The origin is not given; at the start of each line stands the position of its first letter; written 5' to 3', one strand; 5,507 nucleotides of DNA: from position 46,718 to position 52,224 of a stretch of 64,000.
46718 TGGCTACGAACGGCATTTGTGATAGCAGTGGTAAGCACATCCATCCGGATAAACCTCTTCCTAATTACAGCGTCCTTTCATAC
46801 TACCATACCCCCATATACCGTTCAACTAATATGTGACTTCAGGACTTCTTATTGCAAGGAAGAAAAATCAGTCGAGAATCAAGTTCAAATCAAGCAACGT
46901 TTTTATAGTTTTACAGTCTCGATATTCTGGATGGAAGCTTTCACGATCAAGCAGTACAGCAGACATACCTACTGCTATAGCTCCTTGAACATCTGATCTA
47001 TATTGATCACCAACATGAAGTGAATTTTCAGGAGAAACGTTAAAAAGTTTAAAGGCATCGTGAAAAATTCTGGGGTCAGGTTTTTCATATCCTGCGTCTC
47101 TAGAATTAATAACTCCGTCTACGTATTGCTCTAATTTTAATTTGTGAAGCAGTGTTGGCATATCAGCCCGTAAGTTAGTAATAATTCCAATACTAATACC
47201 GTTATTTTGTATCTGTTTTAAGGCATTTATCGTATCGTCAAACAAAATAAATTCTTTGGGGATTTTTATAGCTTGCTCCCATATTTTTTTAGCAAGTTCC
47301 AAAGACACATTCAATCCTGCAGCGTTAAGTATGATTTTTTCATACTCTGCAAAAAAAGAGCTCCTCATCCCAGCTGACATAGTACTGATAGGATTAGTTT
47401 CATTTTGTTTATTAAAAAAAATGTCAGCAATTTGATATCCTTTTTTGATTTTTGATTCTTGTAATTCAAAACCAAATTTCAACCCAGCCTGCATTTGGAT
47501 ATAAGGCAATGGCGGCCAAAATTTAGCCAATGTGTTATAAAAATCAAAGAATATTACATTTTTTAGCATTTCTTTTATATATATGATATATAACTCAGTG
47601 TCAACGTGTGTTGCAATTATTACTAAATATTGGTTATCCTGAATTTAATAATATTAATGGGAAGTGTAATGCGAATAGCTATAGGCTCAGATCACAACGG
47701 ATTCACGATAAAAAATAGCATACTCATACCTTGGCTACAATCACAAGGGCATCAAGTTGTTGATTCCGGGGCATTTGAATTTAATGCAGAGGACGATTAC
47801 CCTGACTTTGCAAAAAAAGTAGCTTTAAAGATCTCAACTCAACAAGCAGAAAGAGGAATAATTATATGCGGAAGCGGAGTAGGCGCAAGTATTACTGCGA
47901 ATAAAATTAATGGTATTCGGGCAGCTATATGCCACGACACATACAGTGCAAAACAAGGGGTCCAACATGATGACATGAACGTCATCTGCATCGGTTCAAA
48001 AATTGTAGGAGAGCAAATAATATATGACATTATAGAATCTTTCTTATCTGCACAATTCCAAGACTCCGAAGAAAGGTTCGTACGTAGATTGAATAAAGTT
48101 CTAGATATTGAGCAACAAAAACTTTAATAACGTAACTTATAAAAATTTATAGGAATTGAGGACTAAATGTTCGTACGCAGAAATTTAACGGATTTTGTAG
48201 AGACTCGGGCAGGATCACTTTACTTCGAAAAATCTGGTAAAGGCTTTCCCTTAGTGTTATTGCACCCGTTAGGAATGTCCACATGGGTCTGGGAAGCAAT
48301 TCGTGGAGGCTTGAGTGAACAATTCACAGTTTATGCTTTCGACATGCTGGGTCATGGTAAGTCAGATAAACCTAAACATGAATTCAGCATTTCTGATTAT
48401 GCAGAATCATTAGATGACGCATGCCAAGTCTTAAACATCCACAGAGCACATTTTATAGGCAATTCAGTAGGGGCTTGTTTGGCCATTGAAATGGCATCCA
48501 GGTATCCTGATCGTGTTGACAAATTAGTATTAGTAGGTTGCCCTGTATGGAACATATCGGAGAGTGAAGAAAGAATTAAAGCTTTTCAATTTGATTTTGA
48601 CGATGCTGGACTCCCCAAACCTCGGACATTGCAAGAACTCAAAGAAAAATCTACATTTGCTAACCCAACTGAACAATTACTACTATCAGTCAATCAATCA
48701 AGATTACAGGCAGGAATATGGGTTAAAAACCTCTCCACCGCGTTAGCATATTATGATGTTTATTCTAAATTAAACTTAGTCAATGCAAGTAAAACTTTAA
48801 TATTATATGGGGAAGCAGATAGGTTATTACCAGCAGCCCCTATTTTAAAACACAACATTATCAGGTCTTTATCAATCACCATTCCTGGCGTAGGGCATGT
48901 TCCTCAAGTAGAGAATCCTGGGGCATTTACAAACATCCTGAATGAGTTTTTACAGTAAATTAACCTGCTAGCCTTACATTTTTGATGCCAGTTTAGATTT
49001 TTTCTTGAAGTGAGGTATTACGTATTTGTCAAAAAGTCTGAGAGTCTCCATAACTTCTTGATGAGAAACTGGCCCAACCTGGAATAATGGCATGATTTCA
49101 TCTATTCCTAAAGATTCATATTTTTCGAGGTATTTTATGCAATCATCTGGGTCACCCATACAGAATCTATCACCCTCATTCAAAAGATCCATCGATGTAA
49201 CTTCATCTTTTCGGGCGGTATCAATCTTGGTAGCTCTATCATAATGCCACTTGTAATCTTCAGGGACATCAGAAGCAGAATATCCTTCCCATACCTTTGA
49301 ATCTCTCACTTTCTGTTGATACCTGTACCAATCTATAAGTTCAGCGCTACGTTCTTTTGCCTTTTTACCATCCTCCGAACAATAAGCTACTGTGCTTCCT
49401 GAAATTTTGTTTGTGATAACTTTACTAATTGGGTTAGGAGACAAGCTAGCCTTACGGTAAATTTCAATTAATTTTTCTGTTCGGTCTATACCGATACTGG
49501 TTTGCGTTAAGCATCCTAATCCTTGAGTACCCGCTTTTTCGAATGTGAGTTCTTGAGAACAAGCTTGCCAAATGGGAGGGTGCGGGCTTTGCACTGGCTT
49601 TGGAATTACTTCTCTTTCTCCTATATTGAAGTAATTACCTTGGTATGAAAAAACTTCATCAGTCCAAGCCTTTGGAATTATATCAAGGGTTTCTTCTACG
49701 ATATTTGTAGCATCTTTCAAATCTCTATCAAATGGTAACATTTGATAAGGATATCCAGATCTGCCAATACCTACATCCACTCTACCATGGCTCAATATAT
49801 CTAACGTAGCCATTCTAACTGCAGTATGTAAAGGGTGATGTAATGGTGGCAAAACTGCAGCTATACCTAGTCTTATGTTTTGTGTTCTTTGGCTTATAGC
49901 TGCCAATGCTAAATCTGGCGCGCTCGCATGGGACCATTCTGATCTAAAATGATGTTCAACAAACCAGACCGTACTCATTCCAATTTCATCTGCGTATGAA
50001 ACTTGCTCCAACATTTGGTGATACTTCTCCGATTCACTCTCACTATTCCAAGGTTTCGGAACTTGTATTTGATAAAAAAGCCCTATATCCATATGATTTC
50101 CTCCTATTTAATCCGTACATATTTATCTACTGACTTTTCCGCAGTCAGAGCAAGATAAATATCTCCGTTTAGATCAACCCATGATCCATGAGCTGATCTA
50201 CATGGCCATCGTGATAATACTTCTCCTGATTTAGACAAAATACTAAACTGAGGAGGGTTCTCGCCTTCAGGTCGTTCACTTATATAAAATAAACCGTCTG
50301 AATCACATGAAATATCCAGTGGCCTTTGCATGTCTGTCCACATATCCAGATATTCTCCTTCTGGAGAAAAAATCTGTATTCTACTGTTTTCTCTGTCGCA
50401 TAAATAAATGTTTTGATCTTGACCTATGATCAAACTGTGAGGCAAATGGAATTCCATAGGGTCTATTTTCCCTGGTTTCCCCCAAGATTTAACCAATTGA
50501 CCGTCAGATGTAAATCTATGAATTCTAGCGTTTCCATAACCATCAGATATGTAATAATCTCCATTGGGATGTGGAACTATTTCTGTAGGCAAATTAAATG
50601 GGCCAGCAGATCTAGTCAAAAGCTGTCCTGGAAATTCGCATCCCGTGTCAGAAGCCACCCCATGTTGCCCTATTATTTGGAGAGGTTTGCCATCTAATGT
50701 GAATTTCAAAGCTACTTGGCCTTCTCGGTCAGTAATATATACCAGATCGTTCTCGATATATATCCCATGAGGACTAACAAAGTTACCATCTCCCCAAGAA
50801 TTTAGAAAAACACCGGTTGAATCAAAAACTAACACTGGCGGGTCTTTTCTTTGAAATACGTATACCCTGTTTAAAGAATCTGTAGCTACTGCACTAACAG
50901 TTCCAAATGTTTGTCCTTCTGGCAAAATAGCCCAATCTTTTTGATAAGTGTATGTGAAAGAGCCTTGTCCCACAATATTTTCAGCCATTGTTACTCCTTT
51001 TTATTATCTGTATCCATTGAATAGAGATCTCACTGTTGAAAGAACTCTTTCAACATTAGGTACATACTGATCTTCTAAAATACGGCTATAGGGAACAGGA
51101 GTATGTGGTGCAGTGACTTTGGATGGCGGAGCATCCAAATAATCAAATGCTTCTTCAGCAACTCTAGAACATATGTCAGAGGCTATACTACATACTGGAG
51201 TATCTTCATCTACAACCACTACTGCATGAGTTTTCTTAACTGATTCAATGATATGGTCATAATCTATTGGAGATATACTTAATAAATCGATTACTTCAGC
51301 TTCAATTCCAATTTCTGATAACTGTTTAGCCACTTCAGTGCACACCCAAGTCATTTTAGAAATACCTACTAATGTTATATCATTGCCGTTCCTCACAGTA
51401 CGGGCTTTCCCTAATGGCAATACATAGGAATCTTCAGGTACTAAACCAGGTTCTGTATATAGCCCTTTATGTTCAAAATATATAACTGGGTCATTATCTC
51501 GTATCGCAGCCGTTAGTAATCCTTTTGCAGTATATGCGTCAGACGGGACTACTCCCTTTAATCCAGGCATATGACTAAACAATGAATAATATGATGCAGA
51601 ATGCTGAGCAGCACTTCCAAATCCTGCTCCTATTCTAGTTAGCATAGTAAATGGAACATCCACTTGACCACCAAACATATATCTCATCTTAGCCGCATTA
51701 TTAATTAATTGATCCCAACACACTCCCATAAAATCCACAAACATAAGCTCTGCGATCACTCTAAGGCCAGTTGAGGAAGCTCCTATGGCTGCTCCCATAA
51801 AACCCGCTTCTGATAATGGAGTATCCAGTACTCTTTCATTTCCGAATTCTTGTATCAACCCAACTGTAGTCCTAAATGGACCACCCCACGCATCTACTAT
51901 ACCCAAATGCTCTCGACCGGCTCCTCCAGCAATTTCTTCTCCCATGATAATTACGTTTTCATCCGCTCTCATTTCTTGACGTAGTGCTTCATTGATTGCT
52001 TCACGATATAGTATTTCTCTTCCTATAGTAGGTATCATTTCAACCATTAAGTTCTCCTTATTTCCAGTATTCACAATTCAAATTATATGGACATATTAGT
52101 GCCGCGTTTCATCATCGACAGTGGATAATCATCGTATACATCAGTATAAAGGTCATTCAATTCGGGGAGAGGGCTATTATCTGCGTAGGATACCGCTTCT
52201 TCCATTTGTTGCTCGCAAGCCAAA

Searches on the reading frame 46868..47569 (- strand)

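Call 52: search_protein_families(library=pfam, proteins=[window:46868-47569:-], max_evalue=0.0001)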
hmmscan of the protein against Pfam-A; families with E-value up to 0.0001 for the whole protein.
window:46868-47569:- (233 aa): 3 families
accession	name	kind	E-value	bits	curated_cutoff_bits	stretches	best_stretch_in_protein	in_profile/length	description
PF00702.32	Hydrolase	-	1.6e-19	71.5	26.4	1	5-201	3-191/191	haloacid dehalogenase-like hydrolase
PF13419.12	HAD_2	-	2.3e-18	67.4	23.8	1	83-205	60-176/178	Haloacid dehalogenase-like hydrolase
PF13242.12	Hydrolase_like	-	1.6e-09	38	22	1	162-215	3-56/75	HAD-hyrolase-like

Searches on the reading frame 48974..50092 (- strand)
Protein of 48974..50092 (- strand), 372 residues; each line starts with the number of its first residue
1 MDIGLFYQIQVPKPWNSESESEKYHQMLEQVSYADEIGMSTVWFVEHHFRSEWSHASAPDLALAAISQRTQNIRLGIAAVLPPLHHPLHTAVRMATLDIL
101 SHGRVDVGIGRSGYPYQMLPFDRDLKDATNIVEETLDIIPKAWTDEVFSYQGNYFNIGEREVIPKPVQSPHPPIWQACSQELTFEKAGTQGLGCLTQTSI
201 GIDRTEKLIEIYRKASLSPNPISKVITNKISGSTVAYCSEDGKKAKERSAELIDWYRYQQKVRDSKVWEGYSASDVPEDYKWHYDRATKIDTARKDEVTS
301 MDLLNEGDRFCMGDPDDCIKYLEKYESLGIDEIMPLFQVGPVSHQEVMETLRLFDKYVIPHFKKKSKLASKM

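Call 34: search_protein_families(library=pfam, proteins=[window:48974-50092:-], max_evalue=0.00001)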
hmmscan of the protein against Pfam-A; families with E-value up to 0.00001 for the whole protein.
window:48974-50092:- (372 aa): 1 family
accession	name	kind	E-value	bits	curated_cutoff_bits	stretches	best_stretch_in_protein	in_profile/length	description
PF00296.26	Bac_luciferase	-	7.2e-52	177.1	27.9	1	1-332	1-314/314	Luciferase-like monooxygenase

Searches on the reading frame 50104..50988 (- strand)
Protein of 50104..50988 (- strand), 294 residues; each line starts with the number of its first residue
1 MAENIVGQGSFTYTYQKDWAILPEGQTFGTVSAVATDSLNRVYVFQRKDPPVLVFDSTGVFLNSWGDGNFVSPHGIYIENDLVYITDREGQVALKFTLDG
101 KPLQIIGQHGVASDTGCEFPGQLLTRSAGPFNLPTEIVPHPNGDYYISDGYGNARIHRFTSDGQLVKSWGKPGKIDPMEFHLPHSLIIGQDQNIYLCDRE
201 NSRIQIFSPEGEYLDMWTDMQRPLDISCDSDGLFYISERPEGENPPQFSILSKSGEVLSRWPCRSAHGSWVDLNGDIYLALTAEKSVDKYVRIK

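Call 34: search_protein_families(library=pfam, proteins=[window:50104-50988:-], max_evalue=0.00001)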
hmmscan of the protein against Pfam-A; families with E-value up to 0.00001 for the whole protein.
window:50104-50988:- (294 aa): 2 families
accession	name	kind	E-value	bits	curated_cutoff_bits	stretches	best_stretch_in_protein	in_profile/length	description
PF01436.27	NHL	-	7e-17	61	20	0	180-207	1-28/28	NHL repeat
PF17170.10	DUF5128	-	2.7e-09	37.1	22.9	0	31-104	46-126/321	6-bladed beta-propeller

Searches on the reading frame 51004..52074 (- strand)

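Call 34: search_protein_families(library=pfam, proteins=[window:51004-52074:-], max_evalue=0.00001)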
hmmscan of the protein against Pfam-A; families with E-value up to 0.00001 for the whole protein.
window:51004-52074:- (356 aa): 2 families
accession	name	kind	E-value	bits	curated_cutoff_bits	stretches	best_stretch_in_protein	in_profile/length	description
PF02779.29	Transket_pyr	-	1.3e-40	139.4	27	1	20-207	2-173/174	Transketolase, pyrimidine binding domain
PF02780.25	Transketolase_C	-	1.6e-36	125.4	25.9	1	222-344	1-124/124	Transketolase, C-terminal domain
